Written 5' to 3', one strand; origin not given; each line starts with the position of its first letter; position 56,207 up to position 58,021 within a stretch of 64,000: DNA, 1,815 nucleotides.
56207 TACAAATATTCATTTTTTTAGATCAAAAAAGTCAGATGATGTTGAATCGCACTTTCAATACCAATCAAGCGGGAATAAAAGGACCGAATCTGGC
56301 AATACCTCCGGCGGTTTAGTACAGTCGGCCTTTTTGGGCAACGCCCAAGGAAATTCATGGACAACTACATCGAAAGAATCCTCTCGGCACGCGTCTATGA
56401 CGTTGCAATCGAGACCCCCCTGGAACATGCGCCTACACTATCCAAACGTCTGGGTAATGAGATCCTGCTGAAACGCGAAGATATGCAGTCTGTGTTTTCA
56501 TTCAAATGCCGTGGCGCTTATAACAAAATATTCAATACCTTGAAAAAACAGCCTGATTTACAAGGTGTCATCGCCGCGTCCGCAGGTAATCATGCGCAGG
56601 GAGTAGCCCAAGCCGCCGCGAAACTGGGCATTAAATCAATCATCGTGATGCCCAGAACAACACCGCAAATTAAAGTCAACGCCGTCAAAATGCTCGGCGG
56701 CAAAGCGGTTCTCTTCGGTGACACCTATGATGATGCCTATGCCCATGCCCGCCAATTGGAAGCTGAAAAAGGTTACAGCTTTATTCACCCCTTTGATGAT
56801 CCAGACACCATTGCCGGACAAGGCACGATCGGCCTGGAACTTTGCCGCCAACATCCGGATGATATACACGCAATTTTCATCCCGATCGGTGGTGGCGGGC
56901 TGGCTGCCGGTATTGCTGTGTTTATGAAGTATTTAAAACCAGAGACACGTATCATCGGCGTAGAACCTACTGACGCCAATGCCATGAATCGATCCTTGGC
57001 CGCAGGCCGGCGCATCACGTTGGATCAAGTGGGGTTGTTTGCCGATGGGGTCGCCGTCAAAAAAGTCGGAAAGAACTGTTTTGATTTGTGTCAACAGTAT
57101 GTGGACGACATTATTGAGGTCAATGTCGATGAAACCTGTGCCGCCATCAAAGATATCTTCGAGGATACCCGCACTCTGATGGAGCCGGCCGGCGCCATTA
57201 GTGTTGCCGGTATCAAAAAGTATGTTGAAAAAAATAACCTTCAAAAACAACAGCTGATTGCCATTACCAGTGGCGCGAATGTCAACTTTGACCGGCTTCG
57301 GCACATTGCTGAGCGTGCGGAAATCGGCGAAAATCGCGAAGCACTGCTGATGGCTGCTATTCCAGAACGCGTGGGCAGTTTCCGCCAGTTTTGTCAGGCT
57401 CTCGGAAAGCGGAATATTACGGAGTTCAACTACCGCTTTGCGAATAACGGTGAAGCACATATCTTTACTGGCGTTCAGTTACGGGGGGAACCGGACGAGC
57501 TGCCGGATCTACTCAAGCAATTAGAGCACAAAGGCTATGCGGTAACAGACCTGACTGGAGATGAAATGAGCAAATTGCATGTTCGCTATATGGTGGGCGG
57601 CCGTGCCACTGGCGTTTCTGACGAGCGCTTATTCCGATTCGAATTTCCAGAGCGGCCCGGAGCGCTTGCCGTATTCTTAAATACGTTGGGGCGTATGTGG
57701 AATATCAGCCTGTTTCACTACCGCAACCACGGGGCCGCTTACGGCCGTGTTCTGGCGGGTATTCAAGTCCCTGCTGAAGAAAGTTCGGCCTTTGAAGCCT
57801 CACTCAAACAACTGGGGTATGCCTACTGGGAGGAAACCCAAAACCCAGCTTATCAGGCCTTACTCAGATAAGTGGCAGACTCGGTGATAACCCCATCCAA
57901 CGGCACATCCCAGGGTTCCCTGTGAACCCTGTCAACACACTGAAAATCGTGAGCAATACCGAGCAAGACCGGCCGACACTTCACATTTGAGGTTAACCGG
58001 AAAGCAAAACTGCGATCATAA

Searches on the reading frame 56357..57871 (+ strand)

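Call 74: search_protein_families(library=pfam, proteins=[window:56357-57871:+], max_evalue=0.00001)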
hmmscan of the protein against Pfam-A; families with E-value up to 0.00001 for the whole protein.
window:56357-57871:+ (504 aa): 2 families
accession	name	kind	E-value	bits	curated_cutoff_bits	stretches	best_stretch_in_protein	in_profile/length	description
PF00291.31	PALP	-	3.4e-82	276.6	35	1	18-303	6-292/295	Pyridoxal-phosphate dependent enzyme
PF00585.24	Thr_dehydrat_C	-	1.5e-51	172.6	27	2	415-503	2-91/91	C-terminal regulatory domain of Threonine dehydratase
